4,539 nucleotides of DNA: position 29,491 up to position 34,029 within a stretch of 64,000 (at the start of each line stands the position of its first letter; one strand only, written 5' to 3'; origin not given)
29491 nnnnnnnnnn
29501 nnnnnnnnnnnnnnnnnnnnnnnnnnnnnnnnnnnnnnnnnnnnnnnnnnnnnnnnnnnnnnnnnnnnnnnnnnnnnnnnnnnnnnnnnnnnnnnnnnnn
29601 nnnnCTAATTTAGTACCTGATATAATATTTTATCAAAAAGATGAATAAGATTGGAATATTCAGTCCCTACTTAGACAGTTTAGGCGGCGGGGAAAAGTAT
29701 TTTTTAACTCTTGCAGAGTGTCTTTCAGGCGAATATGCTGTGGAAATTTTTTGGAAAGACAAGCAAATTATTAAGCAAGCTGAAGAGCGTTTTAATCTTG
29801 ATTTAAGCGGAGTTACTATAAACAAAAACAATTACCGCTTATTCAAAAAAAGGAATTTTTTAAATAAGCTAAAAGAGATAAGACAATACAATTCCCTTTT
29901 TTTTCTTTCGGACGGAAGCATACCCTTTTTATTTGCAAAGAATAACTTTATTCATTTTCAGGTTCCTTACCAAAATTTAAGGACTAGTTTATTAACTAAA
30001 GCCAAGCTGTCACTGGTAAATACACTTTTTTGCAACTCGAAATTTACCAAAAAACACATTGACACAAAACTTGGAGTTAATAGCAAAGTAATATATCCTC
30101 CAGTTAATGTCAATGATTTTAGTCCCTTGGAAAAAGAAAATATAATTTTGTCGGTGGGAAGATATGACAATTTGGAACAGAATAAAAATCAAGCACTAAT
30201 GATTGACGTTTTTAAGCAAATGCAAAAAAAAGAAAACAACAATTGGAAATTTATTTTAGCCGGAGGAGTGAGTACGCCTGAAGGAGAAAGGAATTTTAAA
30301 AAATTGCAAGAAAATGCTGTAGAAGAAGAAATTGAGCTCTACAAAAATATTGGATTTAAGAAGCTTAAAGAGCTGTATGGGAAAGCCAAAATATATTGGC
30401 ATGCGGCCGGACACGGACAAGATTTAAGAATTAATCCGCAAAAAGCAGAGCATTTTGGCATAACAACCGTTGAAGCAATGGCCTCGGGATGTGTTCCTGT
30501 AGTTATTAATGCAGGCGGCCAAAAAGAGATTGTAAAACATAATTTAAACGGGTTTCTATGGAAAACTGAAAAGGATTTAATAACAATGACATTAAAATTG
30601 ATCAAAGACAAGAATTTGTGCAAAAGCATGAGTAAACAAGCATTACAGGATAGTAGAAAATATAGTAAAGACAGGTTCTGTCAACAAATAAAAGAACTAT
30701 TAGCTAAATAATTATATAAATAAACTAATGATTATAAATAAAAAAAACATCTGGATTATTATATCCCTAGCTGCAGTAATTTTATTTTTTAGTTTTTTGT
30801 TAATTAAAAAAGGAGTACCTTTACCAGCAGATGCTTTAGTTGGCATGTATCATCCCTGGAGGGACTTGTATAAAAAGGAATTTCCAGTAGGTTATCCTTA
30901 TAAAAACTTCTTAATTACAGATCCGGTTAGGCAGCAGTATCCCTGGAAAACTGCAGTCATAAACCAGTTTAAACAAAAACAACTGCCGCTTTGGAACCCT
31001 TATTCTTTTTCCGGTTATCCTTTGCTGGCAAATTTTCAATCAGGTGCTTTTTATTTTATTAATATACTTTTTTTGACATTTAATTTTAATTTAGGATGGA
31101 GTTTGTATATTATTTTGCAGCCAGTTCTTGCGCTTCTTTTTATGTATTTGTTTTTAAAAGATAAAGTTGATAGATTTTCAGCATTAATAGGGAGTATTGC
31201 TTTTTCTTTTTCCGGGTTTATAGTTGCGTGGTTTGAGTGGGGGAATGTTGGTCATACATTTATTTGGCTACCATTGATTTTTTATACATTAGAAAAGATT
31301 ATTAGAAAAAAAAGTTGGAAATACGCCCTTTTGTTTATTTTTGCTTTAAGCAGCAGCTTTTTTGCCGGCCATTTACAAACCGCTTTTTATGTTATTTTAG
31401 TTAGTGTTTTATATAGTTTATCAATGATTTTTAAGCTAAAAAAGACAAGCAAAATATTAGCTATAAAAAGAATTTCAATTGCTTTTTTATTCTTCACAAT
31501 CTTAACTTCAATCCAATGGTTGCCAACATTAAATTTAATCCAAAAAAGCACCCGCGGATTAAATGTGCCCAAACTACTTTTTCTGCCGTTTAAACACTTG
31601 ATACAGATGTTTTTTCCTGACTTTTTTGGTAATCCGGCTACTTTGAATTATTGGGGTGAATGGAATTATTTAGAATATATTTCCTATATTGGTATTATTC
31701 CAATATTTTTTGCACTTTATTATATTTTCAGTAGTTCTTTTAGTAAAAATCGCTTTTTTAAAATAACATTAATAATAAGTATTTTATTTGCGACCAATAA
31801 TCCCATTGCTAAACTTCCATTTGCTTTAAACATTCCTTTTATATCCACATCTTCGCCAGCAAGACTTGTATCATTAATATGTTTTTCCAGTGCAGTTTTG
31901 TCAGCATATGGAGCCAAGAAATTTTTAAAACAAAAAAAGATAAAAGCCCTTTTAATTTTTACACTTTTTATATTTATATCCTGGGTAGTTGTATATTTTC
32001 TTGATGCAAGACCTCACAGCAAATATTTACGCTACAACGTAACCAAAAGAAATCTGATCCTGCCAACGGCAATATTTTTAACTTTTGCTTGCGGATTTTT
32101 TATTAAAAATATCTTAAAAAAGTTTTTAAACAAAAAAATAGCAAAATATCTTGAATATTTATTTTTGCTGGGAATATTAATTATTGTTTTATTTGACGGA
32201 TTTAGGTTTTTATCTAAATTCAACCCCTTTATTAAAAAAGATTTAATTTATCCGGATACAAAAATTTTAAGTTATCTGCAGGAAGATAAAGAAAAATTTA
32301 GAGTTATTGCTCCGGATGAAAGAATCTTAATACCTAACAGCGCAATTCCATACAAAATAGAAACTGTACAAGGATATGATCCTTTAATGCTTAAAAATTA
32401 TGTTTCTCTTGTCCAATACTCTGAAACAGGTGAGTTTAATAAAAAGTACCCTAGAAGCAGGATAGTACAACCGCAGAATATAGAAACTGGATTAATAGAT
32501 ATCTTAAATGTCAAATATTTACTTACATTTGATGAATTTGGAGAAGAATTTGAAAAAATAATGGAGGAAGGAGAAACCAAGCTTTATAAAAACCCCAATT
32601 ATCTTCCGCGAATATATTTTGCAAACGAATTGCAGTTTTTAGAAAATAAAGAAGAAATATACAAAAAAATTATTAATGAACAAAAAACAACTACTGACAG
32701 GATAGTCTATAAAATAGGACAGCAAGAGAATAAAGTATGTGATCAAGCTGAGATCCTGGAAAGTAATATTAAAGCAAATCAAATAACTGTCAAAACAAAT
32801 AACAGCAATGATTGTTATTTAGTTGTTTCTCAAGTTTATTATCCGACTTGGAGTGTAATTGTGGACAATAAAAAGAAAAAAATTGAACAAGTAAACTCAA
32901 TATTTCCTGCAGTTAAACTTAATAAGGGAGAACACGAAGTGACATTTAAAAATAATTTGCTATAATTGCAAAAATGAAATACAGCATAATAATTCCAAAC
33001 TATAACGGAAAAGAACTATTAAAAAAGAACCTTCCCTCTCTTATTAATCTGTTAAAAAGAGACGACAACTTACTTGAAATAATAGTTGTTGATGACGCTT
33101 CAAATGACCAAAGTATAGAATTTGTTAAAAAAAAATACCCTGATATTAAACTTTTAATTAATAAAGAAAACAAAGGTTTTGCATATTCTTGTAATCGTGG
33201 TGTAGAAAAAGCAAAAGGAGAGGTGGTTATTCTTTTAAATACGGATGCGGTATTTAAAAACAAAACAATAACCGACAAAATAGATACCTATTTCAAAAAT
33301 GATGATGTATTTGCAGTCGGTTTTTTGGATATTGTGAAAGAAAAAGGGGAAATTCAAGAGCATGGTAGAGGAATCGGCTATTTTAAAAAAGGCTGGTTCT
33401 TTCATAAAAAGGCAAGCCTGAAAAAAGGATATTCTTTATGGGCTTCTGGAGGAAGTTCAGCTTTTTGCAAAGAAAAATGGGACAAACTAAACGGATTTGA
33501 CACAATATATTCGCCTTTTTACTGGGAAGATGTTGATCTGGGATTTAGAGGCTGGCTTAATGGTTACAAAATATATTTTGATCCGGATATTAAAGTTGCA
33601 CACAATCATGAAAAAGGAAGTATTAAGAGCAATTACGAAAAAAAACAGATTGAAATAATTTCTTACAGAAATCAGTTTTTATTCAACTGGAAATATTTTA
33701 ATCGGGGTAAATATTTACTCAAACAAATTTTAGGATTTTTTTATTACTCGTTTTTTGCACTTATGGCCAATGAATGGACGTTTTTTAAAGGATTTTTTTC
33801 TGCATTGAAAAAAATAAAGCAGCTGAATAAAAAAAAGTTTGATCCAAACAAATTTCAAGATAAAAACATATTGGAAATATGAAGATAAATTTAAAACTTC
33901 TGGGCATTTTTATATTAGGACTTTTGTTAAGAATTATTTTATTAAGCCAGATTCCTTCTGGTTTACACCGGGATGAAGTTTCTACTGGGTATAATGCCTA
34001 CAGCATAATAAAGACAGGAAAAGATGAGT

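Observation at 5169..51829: Roughly 47-kb plus-strand locus for extracytoplasmic glycosylation with about 20 GT-C-type membrane enzymes from several families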

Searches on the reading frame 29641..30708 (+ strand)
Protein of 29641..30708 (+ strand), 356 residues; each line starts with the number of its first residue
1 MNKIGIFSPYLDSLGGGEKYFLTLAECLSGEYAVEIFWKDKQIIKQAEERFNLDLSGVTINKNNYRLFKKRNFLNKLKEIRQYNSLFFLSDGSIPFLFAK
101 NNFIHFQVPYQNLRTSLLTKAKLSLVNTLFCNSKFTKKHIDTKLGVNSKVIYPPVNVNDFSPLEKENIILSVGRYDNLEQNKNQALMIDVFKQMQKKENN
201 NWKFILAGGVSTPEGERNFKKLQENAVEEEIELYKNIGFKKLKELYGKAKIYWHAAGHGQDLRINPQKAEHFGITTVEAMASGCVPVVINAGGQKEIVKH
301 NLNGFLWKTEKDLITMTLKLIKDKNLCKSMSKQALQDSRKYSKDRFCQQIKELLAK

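Call 4: search_protein_families(library=pfam, proteins=[window:29641-30708:+], max_evalue=0.01)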
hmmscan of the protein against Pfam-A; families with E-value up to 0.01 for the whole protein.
window:29641-30708:+ (356 aa): 5 families
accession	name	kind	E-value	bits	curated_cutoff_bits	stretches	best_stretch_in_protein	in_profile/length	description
PF00534.26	Glycos_transf_1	-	7.9e-29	100.8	26.4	1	164-335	13-170/172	Glycosyl transferases group 1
PF13692.12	Glyco_trans_1_4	-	1.8e-17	64.4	27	1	167-323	2-142/142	Glycosyl transferases group 1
PF15924.11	ALG11_N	-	0.00024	21.6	29.8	0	3-60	3-68/209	ALG11 mannosyltransferase N-terminus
PF13439.12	Glyco_transf_4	-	0.00035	21.1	28.5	1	15-158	2-169/170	Glycosyltransferase Family 4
PF20706.3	GT4-conflict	-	0.00044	19.8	26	1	163-291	194-312/385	Family 4 Glycosyltransferase in conflict systems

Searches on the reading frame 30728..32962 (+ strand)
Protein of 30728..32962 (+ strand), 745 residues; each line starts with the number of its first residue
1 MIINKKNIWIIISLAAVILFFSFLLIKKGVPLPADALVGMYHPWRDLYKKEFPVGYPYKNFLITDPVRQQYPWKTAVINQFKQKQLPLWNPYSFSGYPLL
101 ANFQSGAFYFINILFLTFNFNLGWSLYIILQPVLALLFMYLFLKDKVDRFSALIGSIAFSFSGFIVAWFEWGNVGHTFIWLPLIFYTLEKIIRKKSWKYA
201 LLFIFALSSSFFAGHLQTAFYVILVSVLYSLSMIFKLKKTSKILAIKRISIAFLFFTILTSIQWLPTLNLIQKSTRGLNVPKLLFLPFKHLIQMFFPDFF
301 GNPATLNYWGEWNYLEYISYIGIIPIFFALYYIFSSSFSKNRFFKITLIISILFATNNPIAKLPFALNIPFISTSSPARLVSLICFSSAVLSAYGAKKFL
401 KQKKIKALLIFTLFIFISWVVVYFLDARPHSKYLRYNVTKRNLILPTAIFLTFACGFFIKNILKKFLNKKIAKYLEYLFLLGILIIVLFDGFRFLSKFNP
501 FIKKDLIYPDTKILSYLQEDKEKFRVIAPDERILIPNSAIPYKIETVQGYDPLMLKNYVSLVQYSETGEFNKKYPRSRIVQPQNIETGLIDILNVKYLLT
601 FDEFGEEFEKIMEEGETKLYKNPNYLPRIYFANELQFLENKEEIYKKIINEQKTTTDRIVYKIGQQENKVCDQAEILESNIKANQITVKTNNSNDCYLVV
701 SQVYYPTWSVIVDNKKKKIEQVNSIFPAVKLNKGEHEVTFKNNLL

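Call 4: search_protein_families(library=pfam, proteins=[window:30728-32962:+], max_evalue=0.01)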
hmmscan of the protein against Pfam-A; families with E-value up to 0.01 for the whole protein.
window:30728-32962:+ (745 aa): 1 family
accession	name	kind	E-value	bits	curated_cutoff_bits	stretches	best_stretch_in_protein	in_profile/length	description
PF09586.16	YfhO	-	5.3e-33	114.9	28.5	2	62-653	27-614/835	Bacterial membrane protein YfhO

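Call 54: search_solved_structures(query=window:30728-32962:+, max_evalue=1)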
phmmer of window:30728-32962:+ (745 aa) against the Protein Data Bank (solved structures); distinct sequences matched with E-value up to 1: 0.

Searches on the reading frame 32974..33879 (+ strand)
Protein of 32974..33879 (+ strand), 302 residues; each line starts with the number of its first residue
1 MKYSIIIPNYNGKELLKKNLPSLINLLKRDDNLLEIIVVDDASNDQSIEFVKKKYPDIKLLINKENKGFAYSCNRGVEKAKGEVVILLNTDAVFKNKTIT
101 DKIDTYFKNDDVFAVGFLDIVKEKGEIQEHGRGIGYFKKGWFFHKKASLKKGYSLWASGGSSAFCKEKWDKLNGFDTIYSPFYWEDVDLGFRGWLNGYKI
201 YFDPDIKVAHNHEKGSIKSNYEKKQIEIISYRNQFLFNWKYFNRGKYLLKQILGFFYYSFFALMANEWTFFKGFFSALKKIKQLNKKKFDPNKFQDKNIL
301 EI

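Call 4: search_protein_families(library=pfam, proteins=[window:32974-33879:+], max_evalue=0.01)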
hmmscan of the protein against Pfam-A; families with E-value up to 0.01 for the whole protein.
window:32974-33879:+ (302 aa): 5 families
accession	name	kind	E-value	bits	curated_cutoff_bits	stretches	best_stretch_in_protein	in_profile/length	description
PF00535.33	Glycos_transf_2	-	9.8e-25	87.9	23.3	1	4-147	1-143/168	Glycosyl transferase family 2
PF13641.12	Glyco_tranf_2_3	-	1.7e-10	41.7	27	1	3-213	3-214/230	Glycosyltransferase like family 2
PF10111.15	Glyco_tranf_2_2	-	4.3e-06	26.8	27.3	1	4-94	1-94/276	Glycosyltransferase like family 2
PF02709.20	Glyco_transf_7C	-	0.0011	19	23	1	158-202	20-64/78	N-terminal domain of galactosyltransferase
PF19064.5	DUF5760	-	0.0062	17.2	27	0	90-129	38-77/86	Family of unknown function (DUF5760)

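Call 18: search_protein_families(library=ncbifam, proteins=[window:32974-33879:+], max_evalue=0.001)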
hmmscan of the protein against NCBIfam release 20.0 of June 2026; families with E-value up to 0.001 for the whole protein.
window:32974-33879:+ (302 aa): 18 families
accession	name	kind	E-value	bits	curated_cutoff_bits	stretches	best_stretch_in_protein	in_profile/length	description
NF041875.1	EPS_EpsD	equivalog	1.7e-18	67.1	370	1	4-219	2-215/325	exopolysaccharide biosynthesis glycosyltransferase EpsD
NF007482.0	PRK10073.1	equivalog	5.2e-14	52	423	1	2-101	7-105/334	glycosyltransferase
TIGR03937.1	PgaC_IcaA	equivalog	6.7e-14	51.7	422.3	1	3-205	47-245/407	poly-beta-1,6-N-acetyl-D-glucosamine synthase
TIGR03965.1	mycofact_glyco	equivalog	1.4e-13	50.6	280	1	4-115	77-187/467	mycofactocin biosynthesis glycosyltransferase MftF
NF047683.1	TeichurnBiosyTuaG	equivalog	2.2e-13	50.4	400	1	4-127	9-132/252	teichuronic acid biosynthesis protein TuaG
TIGR04283.1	glyco_like_mftF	equivalog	2.8e-13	50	182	1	4-117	2-107/221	TIGR04283 family arsenosugar biosynthesis glycosyltransferase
NF038302.1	EPS_HpsE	equivalog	2.7e-12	46.3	300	1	2-103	2-108/307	hormogonium polysaccharide biosynthesis glycosyltransferase HpsE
NF041394.1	GtaseAglG_Halo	equivalog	4e-12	46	440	1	1-116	1-117/304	glucosyl-dolichyl phosphate glucuronosyltransferase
NF038299.1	EPS_HpsN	equivalog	1.3e-11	44.1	425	1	3-246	3-258/317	hormogonium polysaccharide biosynthesis glycosyltransferase HpsN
TIGR04009.1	wcaE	equivalog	7.5e-11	41.8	369.2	1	3-142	3-138/248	colanic acid biosynthesis glycosyltransferase WcaE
NF050050.1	ProtGlycPglI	equivalog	9.4e-11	41.6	500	1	2-136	3-136/306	GalNAc(5)-diNAcBac-PP-undecaprenol beta-1,3-glucosyltransferase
NF053739.1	GlytfEpsEBac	equivalog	1.4e-10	40.7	450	1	2-201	2-193/265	glycosyltransferase EpsE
TIGR03111.1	glyc2_xrt_Gpos1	hypoth_equivalog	1.8e-10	40.2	363.95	1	4-118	52-168/439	TIGR03111 family XrtG-associated glycosyltransferase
TIGR01556.1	rhamnosyltran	subfamily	2.1e-09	37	200.55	1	21-220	11-210/281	rhamnosyltransferase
NF047588.1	GlcsyltransPgfSStrep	equivalog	1.4e-07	31.1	500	1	1-112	1-116/308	glycosyltransferase PgfS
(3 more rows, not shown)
